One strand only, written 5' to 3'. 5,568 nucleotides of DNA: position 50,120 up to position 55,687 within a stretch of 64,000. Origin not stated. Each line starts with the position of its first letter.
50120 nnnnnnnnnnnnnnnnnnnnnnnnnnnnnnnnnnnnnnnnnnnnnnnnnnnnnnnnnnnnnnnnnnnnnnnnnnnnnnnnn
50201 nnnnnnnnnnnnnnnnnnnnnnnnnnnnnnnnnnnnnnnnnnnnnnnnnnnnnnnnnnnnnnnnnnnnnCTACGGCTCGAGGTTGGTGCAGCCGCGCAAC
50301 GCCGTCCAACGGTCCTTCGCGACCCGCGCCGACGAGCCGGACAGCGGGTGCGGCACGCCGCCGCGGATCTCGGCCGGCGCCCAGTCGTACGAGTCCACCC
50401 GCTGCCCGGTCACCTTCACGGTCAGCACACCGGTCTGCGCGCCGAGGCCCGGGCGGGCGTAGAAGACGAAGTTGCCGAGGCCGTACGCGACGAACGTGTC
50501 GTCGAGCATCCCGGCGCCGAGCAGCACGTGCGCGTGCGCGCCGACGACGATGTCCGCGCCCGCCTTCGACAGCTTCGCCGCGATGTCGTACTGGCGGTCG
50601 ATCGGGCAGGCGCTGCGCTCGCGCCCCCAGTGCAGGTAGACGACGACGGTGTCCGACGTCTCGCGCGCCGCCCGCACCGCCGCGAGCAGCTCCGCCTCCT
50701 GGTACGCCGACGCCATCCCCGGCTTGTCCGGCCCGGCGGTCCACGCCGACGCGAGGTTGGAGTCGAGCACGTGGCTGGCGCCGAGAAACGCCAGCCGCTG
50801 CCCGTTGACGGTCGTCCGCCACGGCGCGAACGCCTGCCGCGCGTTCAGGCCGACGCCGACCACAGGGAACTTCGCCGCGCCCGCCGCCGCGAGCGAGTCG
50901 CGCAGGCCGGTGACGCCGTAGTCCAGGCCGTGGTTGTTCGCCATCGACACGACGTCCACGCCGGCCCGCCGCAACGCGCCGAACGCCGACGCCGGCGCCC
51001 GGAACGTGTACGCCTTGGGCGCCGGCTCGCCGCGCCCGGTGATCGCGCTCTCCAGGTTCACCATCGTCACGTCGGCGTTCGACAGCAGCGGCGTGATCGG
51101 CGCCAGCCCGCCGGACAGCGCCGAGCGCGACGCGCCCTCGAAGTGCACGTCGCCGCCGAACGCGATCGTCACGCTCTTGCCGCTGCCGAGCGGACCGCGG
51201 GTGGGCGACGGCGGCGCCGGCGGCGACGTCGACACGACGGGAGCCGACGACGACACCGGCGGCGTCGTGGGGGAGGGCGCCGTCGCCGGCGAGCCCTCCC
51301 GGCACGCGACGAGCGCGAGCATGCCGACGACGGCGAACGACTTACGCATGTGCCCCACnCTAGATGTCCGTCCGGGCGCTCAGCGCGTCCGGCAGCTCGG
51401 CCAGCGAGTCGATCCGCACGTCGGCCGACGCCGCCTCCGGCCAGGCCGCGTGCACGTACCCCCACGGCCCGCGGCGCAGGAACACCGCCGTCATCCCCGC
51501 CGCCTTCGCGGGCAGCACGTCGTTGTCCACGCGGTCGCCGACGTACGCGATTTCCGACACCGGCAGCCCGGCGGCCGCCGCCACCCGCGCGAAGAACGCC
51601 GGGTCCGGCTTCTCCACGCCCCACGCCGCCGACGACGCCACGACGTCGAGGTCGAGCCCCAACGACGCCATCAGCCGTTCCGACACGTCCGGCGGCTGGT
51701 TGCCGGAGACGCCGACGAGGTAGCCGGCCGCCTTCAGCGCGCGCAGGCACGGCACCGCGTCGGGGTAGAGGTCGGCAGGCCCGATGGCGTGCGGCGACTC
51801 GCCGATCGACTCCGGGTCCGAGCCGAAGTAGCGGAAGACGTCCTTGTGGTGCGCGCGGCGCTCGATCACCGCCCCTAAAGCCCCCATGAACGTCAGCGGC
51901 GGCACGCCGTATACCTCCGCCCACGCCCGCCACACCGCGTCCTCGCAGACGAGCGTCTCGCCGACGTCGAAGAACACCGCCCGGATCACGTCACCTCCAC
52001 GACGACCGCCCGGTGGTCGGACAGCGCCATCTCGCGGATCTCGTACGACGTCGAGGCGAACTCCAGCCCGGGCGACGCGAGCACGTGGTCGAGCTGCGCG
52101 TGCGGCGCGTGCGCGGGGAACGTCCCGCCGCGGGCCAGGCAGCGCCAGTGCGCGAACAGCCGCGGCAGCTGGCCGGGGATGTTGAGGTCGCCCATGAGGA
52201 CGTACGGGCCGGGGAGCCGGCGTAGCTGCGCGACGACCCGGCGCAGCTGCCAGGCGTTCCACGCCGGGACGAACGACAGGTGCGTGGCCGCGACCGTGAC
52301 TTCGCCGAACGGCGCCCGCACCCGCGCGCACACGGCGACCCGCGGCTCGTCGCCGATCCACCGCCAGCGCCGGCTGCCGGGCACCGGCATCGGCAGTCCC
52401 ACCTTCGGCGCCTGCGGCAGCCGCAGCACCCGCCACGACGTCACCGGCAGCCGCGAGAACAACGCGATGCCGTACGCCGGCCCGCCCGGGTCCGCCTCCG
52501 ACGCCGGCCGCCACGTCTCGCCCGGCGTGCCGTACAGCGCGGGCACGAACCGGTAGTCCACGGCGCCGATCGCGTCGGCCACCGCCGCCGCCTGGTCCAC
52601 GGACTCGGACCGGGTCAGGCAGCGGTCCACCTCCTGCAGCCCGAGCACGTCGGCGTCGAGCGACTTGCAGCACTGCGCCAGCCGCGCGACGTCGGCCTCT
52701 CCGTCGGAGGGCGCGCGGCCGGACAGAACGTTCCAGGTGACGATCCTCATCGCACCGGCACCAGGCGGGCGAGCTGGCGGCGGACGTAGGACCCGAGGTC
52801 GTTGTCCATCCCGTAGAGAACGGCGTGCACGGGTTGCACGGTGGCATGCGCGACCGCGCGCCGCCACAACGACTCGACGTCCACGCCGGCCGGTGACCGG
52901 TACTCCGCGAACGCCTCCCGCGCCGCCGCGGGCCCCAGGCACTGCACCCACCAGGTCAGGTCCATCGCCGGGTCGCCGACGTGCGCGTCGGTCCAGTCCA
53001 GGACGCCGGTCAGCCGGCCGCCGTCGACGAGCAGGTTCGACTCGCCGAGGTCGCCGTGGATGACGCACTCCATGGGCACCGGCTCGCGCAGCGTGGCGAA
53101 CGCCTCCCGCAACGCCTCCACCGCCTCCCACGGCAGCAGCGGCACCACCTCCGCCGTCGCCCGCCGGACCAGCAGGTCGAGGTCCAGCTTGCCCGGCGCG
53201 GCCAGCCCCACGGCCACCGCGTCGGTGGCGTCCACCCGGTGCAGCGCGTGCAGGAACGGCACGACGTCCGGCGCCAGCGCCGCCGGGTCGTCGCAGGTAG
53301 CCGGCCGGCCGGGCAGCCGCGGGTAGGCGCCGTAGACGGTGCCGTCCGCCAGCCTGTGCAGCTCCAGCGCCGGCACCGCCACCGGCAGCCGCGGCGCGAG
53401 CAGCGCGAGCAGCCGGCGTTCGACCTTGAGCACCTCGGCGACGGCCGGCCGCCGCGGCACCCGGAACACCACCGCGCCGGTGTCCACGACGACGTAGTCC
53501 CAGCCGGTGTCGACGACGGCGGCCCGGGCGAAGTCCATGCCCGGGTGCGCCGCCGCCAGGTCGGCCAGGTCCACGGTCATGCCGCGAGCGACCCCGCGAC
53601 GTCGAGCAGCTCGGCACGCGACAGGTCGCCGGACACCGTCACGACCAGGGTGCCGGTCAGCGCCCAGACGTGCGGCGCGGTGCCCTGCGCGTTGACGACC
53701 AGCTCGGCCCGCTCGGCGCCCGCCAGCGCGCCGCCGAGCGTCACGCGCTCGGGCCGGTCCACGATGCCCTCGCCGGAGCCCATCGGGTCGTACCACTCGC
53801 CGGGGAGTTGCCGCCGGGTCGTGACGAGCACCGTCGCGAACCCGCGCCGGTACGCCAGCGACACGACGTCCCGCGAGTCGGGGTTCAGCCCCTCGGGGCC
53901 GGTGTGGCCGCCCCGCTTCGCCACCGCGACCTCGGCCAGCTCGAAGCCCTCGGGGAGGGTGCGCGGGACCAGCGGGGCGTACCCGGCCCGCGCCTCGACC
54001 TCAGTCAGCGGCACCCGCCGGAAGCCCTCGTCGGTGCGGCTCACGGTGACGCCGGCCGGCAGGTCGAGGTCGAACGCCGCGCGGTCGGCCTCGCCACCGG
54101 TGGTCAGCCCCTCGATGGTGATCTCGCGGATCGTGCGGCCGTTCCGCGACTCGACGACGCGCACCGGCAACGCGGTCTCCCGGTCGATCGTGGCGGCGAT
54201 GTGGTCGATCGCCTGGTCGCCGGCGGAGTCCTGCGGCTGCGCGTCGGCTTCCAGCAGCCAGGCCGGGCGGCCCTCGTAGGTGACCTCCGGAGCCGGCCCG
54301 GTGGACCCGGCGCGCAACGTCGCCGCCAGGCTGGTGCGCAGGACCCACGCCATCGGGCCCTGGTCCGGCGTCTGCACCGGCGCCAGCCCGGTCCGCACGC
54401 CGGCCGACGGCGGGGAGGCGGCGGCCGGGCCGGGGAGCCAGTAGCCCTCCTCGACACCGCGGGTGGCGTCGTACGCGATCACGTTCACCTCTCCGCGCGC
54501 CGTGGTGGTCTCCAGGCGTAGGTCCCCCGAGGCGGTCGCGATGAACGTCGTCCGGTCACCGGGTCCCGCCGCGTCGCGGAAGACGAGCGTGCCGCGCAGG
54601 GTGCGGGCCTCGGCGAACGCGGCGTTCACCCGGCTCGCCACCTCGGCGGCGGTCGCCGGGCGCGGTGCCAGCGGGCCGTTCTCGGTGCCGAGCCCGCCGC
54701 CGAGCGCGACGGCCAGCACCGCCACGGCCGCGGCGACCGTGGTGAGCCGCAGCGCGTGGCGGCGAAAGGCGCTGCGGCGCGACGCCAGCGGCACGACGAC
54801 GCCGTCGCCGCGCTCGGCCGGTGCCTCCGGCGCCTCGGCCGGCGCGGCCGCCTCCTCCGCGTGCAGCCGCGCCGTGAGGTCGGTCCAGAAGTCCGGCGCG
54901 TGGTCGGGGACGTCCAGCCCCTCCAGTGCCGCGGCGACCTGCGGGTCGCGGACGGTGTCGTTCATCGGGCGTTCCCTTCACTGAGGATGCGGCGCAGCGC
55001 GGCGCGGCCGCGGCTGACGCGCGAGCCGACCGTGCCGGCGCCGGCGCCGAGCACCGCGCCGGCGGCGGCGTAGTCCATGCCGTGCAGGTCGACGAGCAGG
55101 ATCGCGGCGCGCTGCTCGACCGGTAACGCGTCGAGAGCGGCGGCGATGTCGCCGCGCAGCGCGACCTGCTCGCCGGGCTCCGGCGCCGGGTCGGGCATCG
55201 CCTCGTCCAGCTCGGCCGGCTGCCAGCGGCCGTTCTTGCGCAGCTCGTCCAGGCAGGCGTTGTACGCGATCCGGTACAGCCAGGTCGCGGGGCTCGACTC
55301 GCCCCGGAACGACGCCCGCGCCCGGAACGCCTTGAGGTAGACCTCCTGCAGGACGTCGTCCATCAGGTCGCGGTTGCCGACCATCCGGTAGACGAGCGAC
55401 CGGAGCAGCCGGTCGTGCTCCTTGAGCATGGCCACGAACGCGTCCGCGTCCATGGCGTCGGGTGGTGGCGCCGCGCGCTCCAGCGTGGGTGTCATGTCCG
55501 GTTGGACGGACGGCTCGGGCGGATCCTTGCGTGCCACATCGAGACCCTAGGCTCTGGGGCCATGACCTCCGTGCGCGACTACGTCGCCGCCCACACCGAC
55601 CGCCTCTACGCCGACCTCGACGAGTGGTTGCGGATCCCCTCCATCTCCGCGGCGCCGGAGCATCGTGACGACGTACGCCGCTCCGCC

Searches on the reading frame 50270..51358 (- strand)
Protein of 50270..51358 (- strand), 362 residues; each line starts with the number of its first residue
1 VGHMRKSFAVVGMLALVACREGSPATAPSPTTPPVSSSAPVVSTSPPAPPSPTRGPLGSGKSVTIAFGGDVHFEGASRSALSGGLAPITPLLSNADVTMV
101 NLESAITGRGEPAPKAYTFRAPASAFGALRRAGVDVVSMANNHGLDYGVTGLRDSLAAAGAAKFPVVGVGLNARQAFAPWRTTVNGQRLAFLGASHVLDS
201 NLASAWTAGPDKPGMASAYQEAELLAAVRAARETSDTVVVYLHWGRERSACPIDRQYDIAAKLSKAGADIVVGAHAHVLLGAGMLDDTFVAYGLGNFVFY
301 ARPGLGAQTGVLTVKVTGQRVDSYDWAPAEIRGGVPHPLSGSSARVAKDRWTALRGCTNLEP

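Call 51: search_protein_families(library=pfam, proteins=[window:50270-51358:-], max_evalue=0.001)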
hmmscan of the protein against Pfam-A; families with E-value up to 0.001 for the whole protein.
window:50270-51358:- (362 aa): 1 family
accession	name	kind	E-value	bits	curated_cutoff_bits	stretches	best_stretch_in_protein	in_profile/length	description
PF09587.15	PGA_cap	-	3.8e-65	220.3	27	1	64-300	1-254/255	Bacterial capsule synthesis protein PGA_cap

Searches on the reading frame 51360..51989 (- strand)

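Call 51: search_protein_families(library=pfam, proteins=[window:51360-51989:-], max_evalue=0.001)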
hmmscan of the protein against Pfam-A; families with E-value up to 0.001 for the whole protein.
window:51360-51989:- (209 aa): 4 families
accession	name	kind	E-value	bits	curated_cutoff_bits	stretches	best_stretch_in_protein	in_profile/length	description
PF00702.32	Hydrolase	-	4.3e-17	63.6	26.4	1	2-165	1-191/191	haloacid dehalogenase-like hydrolase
PF13419.12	HAD_2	-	2.7e-10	41.1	23.8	1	73-169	79-176/178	Haloacid dehalogenase-like hydrolase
PF13242.12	Hydrolase_like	-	5.8e-10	39.4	22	1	126-175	3-52/75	HAD-hyrolase-like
PF12710.13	HAD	-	0.00018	22.4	27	0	5-154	1-182/189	haloacid dehalogenase-like hydrolase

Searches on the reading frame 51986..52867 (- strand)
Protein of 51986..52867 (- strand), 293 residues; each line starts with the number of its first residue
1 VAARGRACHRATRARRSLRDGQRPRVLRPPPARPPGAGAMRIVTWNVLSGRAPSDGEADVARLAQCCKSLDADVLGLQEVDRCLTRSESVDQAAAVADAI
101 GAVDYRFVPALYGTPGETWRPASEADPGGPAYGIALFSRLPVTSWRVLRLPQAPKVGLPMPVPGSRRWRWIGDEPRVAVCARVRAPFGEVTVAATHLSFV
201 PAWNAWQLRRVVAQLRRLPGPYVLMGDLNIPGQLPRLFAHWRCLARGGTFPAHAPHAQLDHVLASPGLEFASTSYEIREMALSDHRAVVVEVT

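Call 51: search_protein_families(library=pfam, proteins=[window:51986-52867:-], max_evalue=0.001)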
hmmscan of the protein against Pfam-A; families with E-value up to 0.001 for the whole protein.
window:51986-52867:- (293 aa): 1 family
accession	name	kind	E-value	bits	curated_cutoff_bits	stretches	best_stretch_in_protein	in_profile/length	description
PF03372.29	Exo_endo_phos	-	4.2e-24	85.9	24.5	1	43-285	1-225/225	Endonuclease/Exonuclease/phosphatase family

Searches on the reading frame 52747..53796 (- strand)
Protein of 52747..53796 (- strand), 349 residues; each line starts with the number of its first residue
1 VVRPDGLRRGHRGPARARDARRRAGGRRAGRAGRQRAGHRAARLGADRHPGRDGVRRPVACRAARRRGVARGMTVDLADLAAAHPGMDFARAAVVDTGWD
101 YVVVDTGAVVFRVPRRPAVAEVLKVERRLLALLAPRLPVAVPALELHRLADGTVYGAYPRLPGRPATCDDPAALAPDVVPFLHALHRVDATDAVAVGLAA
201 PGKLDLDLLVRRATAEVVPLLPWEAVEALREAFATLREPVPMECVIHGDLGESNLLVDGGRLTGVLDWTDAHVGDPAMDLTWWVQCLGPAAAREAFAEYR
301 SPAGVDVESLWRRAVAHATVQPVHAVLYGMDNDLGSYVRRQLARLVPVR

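Call 51: search_protein_families(library=pfam, proteins=[window:52747-53796:-], max_evalue=0.001)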
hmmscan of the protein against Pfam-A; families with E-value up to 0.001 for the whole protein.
window:52747-53796:- (349 aa): 1 family
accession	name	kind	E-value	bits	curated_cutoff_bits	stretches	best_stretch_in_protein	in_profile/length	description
PF01636.29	APH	-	2.9e-27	96.4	23.2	1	102-298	16-223/239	Phosphotransferase enzyme family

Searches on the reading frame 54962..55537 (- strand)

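Call 52: search_protein_families(library=pfam, proteins=[window:54962-55537:-], max_evalue=0.1)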
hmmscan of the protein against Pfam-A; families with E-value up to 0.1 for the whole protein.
window:54962-55537:- (191 aa): 3 families
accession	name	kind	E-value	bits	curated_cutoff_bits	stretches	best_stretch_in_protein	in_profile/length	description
PF04542.20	Sigma70_r2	-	2.1e-19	69.5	24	1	38-104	2-70/71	Sigma-70 region 2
PF08281.18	Sigma70_r4_2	-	9.9e-13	48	25.7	1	130-181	3-54/54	Sigma-70, region 4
PF04545.22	Sigma70_r4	-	2.4e-05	24.2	24.1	1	134-182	1-49/50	Sigma-70, region 4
